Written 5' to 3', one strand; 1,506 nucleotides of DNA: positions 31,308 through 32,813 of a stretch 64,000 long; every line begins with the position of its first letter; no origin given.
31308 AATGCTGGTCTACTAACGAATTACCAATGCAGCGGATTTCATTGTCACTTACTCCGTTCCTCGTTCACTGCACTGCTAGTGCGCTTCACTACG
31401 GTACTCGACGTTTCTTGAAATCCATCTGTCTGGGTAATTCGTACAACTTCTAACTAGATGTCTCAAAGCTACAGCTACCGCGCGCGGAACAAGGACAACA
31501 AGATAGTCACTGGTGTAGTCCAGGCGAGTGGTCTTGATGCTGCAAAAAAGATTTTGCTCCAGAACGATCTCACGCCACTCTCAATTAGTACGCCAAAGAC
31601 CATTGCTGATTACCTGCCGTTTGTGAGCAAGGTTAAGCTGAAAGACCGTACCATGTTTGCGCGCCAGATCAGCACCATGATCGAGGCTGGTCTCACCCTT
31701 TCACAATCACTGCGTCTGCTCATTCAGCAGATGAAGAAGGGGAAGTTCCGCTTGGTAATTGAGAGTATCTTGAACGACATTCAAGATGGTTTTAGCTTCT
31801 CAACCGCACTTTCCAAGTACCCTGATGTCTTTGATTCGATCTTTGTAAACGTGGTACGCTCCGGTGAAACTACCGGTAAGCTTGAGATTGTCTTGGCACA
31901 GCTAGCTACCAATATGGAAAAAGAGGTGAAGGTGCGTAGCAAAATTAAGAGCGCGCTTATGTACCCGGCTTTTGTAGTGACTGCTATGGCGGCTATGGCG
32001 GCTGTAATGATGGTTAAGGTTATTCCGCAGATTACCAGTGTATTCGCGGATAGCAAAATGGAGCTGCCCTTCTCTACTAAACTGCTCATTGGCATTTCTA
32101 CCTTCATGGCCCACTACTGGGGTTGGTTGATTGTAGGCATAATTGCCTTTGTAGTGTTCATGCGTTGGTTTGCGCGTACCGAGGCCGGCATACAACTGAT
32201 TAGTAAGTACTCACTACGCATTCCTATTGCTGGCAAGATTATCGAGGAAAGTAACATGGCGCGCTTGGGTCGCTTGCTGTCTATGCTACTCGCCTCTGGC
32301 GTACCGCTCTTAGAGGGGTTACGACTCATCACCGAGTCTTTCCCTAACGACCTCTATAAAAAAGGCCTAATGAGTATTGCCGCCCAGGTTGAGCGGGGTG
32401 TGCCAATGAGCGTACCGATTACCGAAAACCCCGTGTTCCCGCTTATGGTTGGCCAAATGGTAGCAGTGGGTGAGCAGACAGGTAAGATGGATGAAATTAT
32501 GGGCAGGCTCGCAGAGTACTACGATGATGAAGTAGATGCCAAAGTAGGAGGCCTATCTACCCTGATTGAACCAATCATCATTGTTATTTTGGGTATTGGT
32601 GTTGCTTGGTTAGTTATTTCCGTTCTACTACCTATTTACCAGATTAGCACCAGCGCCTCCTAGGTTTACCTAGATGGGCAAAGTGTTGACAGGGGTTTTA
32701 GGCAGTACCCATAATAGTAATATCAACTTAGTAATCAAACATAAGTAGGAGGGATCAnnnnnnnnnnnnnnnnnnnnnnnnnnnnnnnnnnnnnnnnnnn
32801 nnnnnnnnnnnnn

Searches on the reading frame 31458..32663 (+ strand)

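Call 55: search_protein_families(library=pfam, proteins=[window:31458-32663:+], max_evalue=0.00001)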
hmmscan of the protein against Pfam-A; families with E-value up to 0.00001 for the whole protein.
window:31458-32663:+ (401 aa): 1 family
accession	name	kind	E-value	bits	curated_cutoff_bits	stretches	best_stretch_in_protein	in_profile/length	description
PF00482.28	T2SSF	-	1e-55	187.5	25.2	2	67-190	1-125/125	Type II secretion system (T2SS), protein F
